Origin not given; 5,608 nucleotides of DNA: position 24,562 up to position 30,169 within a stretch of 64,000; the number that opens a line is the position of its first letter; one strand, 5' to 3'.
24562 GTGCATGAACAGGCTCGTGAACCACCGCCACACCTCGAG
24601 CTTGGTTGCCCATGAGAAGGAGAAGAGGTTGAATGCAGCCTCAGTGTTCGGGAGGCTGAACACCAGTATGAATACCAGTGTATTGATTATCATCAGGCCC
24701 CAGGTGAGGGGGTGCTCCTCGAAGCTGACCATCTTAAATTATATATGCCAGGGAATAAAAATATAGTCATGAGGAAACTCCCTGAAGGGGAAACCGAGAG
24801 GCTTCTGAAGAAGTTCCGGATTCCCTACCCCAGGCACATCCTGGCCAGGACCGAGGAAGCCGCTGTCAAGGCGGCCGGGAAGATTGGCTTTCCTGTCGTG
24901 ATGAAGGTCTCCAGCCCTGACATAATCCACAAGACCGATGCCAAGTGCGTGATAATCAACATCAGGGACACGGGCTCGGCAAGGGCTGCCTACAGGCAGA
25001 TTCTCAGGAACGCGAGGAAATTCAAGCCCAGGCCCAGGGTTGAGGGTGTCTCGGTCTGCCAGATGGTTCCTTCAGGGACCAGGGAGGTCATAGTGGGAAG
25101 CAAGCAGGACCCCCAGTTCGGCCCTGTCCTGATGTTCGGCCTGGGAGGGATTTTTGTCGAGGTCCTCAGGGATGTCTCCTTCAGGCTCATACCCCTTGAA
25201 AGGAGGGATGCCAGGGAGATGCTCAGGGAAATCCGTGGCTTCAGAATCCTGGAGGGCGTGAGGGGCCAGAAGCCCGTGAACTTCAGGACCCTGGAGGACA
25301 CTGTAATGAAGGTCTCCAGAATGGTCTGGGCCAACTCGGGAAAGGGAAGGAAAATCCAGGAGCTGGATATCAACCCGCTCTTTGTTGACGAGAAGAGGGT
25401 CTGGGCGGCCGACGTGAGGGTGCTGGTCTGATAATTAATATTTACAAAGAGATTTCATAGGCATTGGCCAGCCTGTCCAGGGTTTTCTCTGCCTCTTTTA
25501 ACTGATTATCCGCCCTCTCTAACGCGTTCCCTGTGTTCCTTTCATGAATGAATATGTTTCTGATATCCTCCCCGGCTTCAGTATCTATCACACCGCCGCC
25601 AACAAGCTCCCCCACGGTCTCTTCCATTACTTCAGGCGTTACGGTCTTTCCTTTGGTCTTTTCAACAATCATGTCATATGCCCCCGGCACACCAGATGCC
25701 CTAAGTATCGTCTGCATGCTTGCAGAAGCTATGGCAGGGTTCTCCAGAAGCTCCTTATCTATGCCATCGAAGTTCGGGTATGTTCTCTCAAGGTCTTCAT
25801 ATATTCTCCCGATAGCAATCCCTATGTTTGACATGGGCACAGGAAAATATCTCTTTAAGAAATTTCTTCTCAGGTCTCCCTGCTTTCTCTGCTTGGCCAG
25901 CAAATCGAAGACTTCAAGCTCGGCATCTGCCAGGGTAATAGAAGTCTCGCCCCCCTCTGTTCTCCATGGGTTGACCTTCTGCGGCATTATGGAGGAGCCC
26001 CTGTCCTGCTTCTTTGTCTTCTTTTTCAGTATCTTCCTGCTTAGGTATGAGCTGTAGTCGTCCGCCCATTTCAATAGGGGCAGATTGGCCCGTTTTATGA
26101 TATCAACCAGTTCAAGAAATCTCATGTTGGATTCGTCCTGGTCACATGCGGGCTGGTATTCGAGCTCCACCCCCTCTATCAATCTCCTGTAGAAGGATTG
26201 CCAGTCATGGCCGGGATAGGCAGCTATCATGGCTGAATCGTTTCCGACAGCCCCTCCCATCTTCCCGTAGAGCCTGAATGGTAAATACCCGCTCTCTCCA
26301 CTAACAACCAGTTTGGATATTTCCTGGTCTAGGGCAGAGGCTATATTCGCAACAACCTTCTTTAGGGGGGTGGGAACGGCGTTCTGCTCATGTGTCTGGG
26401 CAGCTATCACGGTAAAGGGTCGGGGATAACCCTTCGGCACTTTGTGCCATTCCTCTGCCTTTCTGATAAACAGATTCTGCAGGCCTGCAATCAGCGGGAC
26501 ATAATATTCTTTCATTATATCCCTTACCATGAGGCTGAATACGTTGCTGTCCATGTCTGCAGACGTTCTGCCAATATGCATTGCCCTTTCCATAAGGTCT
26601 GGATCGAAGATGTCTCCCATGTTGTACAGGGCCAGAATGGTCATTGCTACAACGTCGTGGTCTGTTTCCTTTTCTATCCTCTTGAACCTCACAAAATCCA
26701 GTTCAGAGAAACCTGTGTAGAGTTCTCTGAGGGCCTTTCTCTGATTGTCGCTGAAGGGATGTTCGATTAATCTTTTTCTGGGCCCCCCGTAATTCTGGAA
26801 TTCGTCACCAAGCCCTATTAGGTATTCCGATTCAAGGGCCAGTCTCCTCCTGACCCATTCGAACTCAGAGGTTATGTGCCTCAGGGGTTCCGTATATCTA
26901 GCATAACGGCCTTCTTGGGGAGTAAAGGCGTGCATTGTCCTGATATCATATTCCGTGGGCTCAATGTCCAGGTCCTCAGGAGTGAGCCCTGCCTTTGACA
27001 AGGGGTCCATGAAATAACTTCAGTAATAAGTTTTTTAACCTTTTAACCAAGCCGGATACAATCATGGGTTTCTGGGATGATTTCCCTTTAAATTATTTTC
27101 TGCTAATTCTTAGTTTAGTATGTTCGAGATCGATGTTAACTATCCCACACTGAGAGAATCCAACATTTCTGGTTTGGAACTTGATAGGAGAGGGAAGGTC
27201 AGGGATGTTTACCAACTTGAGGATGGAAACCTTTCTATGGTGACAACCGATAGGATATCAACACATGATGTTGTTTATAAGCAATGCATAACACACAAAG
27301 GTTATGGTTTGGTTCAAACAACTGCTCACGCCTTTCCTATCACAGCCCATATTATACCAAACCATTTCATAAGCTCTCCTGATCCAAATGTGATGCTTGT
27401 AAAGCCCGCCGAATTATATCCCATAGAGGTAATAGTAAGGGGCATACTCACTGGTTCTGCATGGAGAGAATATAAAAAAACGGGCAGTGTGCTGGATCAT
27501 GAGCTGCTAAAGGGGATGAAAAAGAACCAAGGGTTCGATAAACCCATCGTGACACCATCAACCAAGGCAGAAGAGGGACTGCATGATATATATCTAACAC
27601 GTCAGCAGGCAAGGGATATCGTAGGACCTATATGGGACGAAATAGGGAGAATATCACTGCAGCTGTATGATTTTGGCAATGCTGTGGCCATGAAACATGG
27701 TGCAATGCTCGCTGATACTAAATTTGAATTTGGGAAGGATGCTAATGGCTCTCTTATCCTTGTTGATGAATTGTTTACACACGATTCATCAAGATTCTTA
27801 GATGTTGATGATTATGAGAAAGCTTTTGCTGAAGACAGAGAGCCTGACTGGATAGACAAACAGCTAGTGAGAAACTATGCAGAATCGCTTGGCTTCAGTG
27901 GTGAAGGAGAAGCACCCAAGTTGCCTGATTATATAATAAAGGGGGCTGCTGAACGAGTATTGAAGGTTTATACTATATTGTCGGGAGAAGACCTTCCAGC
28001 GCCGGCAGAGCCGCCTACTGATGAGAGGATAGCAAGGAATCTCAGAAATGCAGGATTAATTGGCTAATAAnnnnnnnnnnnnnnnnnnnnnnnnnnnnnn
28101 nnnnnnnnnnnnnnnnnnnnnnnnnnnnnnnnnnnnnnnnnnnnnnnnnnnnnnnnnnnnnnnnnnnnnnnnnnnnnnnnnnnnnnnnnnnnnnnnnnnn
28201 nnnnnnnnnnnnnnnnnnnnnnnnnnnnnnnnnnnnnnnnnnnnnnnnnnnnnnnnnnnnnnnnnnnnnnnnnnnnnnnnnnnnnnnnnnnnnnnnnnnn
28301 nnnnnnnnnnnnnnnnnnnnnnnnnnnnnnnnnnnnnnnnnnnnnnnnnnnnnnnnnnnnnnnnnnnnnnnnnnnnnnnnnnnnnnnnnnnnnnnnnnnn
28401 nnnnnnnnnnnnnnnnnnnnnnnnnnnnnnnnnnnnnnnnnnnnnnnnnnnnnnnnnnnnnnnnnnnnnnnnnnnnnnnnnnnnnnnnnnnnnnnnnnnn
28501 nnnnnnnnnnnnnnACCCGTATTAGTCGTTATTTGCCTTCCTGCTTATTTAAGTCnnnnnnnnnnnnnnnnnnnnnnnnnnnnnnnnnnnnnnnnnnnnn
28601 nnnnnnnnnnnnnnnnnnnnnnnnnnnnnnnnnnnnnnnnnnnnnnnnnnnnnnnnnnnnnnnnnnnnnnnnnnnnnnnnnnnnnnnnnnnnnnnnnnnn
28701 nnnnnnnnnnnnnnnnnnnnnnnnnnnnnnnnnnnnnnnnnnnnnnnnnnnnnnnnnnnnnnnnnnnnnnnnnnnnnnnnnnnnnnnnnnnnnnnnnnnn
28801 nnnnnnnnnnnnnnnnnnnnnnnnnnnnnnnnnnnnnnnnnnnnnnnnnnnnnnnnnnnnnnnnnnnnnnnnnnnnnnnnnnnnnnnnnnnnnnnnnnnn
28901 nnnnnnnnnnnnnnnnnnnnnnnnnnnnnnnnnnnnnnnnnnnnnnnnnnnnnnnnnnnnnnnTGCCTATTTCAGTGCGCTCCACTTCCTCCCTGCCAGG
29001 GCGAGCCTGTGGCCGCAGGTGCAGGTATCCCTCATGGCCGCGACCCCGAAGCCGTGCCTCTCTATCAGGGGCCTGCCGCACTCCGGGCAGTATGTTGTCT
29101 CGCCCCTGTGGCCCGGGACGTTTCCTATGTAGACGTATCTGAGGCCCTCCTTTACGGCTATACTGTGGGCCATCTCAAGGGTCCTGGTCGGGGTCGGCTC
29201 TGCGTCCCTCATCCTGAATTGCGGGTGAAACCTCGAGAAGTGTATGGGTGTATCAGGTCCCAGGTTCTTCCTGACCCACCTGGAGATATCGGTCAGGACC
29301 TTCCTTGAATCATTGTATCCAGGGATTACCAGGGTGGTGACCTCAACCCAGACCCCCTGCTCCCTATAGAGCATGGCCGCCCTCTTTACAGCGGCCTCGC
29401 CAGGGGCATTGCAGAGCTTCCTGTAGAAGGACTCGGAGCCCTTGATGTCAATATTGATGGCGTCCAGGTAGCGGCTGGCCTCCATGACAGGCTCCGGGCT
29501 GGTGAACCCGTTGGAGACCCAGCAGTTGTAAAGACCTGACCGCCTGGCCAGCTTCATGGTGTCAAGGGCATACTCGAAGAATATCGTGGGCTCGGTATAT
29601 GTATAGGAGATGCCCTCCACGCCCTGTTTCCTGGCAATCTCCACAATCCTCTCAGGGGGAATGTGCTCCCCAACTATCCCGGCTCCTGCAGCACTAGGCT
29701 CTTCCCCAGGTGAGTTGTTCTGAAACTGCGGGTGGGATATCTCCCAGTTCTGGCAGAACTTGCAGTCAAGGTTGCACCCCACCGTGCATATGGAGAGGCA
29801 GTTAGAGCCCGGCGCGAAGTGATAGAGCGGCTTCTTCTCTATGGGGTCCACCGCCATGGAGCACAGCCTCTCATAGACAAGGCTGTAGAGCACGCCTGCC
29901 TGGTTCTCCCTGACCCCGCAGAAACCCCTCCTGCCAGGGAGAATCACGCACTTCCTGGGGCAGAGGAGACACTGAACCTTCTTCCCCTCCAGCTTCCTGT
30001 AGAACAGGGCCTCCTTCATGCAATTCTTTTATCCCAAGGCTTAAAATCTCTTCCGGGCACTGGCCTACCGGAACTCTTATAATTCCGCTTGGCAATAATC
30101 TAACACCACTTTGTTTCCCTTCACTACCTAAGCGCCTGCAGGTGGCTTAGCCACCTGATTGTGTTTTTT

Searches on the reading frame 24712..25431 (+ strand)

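Call 63: search_protein_families(library=pfam, proteins=[window:24712-25431:+], max_evalue=0.001)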
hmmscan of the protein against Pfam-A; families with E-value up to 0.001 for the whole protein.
window:24712-25431:+ (239 aa): 1 family
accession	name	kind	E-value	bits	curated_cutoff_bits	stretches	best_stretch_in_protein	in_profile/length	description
PF13549.11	ATP-grasp_5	-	2e-76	256.6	27.6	1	22-239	9-221/221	ATP-grasp domain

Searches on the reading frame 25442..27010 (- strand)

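Call 63: search_protein_families(library=pfam, proteins=[window:25442-27010:-], max_evalue=0.001)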
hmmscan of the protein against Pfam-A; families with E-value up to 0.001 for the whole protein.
window:25442-27010:- (522 aa): 2 families
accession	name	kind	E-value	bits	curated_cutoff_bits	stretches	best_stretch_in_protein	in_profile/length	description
PF00206.25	Lyase_1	-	1e-18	68.3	27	1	87-352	50-301/312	Lyase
PF08328.16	ASL_C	-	6.4e-10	39.5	35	1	375-469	2-96/115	Adenylosuccinate lyase C-terminal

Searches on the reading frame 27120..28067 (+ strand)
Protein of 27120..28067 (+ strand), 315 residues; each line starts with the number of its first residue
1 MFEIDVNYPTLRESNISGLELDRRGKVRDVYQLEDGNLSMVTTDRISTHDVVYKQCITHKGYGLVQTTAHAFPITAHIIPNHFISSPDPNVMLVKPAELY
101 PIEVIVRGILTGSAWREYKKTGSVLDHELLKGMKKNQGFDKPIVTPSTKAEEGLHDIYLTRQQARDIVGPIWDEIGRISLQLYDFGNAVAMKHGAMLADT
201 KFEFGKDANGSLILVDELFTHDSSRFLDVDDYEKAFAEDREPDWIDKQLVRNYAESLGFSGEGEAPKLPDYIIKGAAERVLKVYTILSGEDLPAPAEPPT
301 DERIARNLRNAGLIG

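Call 63: search_protein_families(library=pfam, proteins=[window:27120-28067:+], max_evalue=0.001)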
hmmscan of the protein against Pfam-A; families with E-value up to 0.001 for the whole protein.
window:27120-28067:+ (315 aa): 1 family
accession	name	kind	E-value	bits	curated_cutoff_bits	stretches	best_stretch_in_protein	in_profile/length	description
PF01259.24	SAICAR_synt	-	2.3e-59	201.4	20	1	24-257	4-222/233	SAICAR synthetase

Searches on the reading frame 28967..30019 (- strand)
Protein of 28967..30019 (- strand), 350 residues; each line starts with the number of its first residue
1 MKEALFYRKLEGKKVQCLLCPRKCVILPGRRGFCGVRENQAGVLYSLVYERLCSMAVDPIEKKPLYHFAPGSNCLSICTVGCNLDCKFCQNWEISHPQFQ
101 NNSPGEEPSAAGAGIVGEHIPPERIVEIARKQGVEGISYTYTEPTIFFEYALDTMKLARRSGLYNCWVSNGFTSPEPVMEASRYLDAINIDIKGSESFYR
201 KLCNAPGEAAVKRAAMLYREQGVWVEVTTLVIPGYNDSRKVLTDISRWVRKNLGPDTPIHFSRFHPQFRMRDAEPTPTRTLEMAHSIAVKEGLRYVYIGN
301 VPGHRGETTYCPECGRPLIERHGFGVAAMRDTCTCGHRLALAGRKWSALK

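Call 64: search_protein_families(library=pfam, proteins=[window:28967-30019:-], max_evalue=0.001)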
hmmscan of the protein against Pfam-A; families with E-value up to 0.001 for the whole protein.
window:28967-30019:- (350 aa): 1 family
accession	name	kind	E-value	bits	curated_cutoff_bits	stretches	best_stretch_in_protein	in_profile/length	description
PF04055.27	Radical_SAM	-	1.9e-22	80.7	29.5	1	77-238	2-157/166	Radical SAM superfamily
